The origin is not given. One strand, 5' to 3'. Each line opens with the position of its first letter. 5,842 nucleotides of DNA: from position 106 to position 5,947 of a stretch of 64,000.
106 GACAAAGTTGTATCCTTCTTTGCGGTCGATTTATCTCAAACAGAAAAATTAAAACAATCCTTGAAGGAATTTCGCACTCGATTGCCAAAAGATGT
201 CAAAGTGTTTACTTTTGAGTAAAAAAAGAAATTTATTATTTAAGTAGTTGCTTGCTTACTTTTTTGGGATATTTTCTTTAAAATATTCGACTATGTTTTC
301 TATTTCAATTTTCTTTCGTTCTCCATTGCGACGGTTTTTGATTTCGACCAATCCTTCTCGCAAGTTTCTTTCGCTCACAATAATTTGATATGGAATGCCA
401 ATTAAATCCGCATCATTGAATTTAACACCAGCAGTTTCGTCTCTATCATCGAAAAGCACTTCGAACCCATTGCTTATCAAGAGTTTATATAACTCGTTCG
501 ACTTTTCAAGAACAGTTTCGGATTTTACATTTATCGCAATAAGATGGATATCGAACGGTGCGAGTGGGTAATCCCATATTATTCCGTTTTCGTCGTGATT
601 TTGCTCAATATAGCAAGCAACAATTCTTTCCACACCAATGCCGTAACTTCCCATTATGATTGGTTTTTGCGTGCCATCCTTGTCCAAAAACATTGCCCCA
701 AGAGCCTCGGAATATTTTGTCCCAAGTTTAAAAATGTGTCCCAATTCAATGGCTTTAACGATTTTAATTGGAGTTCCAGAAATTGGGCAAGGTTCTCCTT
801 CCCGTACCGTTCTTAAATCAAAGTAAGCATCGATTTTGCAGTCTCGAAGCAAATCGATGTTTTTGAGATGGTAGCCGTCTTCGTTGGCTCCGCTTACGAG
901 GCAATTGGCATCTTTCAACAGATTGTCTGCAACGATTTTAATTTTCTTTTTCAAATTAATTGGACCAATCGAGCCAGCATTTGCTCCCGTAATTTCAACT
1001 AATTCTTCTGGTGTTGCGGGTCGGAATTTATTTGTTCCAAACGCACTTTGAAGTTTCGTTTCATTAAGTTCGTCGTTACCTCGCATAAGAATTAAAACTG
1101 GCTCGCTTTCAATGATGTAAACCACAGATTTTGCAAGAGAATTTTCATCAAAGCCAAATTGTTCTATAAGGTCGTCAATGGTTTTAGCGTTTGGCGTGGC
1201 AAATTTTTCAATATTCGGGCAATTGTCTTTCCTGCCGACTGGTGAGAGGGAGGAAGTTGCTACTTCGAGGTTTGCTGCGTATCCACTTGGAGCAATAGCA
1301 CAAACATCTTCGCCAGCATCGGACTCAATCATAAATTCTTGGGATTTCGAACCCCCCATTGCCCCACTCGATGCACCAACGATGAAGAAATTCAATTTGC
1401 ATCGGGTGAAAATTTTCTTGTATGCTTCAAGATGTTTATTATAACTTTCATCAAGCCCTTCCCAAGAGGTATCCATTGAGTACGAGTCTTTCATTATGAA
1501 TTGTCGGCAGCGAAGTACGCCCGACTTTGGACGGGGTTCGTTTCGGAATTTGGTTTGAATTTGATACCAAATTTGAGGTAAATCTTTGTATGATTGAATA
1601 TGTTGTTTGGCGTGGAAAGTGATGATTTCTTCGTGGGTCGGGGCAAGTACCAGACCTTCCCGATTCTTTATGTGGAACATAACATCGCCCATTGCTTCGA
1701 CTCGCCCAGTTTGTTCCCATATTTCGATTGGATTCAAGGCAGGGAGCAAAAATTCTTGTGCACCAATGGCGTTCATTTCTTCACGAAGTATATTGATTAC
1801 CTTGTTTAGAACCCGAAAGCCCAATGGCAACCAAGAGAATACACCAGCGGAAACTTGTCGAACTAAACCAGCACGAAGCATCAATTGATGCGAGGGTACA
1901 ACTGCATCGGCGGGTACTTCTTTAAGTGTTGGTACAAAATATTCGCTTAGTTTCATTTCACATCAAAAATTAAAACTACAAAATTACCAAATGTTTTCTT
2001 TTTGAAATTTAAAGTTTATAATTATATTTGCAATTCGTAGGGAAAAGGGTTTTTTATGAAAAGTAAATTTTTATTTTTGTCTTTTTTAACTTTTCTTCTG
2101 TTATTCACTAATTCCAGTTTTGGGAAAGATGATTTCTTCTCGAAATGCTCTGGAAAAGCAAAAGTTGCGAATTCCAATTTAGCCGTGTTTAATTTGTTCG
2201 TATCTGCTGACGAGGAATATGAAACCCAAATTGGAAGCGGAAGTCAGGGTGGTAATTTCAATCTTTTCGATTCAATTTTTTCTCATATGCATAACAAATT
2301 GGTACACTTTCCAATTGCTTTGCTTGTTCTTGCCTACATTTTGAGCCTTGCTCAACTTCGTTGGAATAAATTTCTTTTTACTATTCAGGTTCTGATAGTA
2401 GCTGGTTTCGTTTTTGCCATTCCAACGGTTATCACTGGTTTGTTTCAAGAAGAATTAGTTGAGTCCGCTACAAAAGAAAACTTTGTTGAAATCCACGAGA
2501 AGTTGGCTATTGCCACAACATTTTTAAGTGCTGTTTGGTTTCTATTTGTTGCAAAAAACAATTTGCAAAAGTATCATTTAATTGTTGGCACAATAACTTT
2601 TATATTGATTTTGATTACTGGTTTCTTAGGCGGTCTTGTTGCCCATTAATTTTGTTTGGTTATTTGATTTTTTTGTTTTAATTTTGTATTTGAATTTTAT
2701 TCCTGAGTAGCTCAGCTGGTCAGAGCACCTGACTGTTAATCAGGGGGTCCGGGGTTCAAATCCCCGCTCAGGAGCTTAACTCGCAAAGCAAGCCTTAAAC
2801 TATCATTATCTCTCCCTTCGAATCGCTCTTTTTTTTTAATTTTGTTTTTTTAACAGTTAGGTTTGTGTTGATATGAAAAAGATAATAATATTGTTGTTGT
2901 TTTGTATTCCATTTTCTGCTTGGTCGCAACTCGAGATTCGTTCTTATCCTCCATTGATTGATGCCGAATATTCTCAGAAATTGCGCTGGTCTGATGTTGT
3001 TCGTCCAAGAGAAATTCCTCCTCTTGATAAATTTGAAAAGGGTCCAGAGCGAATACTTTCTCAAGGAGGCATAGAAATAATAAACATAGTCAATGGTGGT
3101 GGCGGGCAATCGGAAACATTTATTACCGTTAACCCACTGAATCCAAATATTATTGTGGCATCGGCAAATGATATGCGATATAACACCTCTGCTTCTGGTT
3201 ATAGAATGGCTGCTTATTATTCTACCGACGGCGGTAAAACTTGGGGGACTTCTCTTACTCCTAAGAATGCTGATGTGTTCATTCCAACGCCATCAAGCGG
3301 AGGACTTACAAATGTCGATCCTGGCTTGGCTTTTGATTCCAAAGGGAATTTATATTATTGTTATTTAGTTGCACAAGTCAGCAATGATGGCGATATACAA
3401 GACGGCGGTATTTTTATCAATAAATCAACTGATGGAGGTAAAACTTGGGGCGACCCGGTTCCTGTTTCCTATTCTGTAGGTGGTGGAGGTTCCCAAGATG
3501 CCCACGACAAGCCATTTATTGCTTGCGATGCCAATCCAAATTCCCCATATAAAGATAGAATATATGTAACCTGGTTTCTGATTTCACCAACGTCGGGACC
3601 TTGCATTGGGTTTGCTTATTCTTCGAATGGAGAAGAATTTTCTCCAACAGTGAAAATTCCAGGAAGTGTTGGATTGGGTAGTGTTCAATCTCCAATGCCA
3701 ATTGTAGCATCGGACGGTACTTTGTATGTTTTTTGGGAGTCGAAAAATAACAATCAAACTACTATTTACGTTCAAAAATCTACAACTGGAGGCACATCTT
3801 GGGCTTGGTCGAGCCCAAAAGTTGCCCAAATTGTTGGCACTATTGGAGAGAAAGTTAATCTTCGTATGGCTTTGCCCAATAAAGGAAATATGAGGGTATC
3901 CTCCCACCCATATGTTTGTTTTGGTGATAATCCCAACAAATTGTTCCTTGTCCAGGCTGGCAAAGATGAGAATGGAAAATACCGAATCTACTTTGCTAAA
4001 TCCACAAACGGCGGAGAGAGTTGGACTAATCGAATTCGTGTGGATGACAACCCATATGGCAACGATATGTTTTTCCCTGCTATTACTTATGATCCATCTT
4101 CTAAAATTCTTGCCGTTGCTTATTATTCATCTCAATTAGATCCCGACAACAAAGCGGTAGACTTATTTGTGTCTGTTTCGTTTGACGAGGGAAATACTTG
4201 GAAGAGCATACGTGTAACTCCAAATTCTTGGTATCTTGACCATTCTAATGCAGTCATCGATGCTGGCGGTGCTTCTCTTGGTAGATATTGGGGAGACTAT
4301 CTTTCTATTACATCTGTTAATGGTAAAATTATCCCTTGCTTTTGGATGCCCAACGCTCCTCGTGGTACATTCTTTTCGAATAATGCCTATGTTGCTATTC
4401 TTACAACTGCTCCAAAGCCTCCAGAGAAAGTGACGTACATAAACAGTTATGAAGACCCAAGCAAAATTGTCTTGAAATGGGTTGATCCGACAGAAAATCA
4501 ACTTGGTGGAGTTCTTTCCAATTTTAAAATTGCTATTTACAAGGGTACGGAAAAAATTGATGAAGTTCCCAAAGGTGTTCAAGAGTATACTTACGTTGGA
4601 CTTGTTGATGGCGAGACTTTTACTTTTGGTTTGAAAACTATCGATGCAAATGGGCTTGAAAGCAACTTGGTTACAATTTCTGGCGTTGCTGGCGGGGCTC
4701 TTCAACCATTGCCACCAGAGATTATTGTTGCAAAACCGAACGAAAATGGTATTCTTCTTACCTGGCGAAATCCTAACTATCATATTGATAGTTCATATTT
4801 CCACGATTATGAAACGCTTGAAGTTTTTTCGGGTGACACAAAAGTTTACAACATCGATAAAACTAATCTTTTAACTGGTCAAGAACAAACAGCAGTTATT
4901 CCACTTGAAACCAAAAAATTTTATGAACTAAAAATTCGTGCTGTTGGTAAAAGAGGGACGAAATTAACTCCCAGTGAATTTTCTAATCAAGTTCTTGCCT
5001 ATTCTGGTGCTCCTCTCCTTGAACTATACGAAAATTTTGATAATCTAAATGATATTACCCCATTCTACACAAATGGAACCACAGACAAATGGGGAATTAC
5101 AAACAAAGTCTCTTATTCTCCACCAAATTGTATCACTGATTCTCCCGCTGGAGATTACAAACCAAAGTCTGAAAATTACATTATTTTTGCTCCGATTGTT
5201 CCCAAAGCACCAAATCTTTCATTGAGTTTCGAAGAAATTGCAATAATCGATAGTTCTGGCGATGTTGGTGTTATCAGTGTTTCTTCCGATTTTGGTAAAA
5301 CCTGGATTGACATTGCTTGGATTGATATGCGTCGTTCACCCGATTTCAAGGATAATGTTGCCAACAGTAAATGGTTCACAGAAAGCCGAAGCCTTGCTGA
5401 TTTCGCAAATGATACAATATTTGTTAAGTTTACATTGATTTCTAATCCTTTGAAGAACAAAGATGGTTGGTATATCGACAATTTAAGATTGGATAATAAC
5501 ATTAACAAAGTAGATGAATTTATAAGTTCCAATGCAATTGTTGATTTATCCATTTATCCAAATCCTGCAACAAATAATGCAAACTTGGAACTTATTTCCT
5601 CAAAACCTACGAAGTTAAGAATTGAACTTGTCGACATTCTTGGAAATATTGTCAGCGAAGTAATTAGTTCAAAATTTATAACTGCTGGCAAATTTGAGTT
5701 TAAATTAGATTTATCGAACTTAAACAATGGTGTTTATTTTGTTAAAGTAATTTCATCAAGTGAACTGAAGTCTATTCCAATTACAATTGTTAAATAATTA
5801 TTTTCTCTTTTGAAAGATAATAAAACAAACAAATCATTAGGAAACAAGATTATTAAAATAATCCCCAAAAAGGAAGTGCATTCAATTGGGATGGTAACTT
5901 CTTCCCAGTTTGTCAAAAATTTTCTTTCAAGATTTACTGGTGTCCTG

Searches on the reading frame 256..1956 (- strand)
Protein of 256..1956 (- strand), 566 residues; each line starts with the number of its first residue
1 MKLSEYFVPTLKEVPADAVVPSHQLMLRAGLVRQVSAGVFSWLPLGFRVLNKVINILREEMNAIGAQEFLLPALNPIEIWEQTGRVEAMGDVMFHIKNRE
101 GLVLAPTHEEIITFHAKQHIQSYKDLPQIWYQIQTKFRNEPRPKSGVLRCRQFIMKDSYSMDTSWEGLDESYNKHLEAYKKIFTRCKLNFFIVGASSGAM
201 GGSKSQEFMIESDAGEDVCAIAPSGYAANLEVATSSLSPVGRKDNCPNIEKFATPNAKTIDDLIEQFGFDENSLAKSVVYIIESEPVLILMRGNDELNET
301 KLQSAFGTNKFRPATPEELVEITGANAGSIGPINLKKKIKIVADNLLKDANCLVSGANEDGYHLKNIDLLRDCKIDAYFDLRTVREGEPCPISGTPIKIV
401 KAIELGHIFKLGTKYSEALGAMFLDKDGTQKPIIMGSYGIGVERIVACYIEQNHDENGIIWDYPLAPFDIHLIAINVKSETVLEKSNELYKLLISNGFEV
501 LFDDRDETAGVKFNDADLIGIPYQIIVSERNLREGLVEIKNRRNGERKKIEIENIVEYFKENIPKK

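Call 69: search_protein_families(library=pfam, proteins=[window:256-1956:-], max_evalue=0.00001)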
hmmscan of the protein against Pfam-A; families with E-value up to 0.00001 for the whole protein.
window:256-1956:- (566 aa): 3 families
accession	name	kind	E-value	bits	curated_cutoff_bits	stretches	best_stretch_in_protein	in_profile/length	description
PF00587.30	tRNA-synt_2b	-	7.6e-30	104.7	29.3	1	96-453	5-179/179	tRNA synthetase class II core domain (G, H, P, S and T)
PF04073.20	tRNA_edit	-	4.7e-28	98.2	25.5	1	254-368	1-117/123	Aminoacyl-tRNA editing domain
PF03129.25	HGTP_anticodon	-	1.7e-21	76.6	21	1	472-562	4-94/94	Anticodon binding domain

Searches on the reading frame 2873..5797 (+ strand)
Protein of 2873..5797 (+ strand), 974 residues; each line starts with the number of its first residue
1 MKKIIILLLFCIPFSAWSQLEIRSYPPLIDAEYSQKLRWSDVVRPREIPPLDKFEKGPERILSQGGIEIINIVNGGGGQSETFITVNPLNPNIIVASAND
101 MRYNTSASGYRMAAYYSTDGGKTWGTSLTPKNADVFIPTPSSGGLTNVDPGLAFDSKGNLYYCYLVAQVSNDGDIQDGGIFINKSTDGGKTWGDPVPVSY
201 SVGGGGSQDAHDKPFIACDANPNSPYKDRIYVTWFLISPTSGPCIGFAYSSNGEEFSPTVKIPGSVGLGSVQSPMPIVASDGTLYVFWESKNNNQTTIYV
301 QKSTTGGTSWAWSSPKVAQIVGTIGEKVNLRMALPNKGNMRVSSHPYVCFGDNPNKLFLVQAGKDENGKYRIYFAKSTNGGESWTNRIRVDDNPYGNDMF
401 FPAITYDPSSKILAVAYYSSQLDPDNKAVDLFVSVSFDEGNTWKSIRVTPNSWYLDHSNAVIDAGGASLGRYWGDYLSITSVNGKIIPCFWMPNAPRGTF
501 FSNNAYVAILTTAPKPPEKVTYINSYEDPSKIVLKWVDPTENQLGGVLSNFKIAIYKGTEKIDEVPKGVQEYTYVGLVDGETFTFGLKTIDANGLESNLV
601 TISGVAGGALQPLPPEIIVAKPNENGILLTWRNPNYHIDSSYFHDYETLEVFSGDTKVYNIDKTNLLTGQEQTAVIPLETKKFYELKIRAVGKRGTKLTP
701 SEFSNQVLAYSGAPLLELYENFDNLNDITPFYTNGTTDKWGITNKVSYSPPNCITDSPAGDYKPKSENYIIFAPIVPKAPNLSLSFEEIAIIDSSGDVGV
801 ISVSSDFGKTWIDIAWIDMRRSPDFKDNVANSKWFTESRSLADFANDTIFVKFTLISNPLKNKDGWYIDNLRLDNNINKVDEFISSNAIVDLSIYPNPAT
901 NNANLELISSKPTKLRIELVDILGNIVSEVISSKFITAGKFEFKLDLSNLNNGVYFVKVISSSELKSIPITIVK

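Call 69: search_protein_families(library=pfam, proteins=[window:2873-5797:+], max_evalue=0.00001)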
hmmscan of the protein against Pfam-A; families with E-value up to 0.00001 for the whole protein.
window:2873-5797:+ (974 aa): 4 families
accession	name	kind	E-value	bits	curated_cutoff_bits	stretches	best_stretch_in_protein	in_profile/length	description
PF18962.6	Por_Secre_tail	-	4.1e-13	49.9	27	1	894-963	1-66/75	Secretion system C-terminal sorting domain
PF13088.12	BNR_2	-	2e-11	44.2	31.4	0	362-455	9-106/277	BNR repeat-like domain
PF24316.1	Tli3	-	4.1e-10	40.5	27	0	81-129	53-102/129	T6SS Tli3 immunity protein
PF00041.27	fn3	-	4.9e-09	36.7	25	0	517-595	3-74/84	Fibronectin type III domain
